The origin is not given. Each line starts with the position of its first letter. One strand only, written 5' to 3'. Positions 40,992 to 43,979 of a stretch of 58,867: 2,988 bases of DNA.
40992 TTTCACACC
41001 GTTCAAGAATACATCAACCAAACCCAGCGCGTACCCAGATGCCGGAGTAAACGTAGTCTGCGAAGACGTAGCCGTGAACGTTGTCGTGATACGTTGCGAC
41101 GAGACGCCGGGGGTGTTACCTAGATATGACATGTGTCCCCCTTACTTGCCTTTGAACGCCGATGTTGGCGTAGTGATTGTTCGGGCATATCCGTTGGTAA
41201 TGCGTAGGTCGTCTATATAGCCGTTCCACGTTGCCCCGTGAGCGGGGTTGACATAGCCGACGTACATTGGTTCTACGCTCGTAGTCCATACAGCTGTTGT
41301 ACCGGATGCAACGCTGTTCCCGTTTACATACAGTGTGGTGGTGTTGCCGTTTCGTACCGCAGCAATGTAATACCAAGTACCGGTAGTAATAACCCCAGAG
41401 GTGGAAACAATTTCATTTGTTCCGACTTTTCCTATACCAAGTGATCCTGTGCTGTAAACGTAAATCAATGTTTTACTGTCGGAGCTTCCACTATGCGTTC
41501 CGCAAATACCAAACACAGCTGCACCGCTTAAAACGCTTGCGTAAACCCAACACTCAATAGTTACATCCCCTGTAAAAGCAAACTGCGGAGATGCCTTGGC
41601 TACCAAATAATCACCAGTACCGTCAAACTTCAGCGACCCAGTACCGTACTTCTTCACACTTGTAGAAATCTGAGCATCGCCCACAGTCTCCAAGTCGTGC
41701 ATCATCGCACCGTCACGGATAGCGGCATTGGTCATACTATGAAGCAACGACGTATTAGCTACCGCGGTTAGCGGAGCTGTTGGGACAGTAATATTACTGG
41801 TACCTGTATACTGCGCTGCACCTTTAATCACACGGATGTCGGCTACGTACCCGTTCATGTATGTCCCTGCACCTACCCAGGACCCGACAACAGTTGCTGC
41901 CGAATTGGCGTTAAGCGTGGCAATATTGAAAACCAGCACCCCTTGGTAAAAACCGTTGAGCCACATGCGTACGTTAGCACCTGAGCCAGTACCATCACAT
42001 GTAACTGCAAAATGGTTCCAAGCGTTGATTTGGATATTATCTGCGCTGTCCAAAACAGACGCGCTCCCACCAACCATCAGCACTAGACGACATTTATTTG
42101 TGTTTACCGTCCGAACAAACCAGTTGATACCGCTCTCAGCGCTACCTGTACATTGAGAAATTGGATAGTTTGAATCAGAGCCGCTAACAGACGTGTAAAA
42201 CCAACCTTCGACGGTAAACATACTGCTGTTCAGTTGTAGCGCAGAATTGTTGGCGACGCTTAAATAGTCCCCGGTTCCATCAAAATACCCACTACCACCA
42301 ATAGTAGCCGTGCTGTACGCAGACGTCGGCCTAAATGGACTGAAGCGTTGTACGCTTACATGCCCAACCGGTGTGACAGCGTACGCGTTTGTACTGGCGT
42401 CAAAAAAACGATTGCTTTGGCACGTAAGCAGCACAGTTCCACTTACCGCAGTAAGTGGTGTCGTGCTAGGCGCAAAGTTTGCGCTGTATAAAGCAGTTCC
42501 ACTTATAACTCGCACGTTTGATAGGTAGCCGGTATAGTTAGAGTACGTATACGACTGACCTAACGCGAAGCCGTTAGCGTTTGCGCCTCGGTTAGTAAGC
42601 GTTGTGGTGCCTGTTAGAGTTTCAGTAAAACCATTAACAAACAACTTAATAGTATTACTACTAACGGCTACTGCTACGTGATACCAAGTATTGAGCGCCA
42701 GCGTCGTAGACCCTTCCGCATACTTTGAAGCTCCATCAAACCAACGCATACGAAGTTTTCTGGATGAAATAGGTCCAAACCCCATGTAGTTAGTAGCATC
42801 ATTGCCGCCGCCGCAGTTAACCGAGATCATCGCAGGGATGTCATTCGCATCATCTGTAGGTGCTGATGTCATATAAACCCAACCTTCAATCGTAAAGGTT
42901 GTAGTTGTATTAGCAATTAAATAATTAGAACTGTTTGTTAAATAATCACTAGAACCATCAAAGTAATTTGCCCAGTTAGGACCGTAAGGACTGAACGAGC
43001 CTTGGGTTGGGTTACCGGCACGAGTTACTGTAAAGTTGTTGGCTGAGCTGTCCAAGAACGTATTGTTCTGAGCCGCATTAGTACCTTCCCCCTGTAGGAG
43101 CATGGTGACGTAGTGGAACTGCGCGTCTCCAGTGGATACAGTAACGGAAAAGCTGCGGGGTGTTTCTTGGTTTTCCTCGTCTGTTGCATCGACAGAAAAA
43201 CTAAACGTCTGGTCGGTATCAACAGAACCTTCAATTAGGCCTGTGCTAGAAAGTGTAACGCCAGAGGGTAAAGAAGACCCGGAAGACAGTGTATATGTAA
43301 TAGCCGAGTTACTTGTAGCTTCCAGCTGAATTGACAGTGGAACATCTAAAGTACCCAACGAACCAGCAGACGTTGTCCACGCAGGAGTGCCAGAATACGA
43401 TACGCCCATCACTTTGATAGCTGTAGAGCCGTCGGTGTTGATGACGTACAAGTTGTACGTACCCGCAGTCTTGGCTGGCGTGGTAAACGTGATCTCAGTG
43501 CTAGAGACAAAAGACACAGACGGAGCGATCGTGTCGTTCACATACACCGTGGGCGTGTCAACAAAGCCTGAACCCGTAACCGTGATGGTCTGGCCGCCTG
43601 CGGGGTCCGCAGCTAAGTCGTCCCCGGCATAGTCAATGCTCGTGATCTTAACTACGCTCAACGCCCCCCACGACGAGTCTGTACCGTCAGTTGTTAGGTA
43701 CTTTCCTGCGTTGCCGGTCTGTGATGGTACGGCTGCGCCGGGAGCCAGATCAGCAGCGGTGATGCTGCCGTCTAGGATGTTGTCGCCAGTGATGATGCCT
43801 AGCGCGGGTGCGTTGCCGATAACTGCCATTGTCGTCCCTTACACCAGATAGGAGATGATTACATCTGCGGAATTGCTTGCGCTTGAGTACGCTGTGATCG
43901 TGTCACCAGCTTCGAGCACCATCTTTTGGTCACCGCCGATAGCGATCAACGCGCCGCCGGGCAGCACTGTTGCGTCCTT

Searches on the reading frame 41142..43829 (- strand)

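Call 72: search_protein_families(library=phrogs, proteins=[window:41142-43829:-], max_evalue=0.001)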
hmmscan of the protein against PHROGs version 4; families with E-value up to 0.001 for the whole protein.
window:41142-43829:- (895 aa): 11 families
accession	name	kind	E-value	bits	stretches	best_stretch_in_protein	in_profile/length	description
phrog_3545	-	unknown function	3.1e-64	218.6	3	692-889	751-973/1115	-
phrog_24074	-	unknown function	4.3e-59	201.6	3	709-889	436-620/892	-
phrog_8510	-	head and packaging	4.9e-42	144.8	3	422-648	664-861/1348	virion structural protein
phrog_13163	-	tail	2.6e-40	139.2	3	711-890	533-715/976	baseplate wedge subunit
phrog_701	-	head and packaging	5.1e-40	136.3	3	706-894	4036-4224/6136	virion structural protein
phrog_38322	-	unknown function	6.7e-30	105.4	3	185-459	242-503/506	-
phrog_18802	-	head and packaging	2.4e-26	91.7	2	707-894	819-1006/3007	virion structural protein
phrog_1469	-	tail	8.8e-19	67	3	714-894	525-707/2607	baseplate wedge subunit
phrog_32294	-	tail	9.4e-19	66.6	2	714-888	428-602/2435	baseplate wedge subunit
phrog_19601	-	tail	5.9e-18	64.4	3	712-890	642-823/2043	baseplate wedge subunit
phrog_14220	-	unknown function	0.00014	22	0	715-852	33-145/401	-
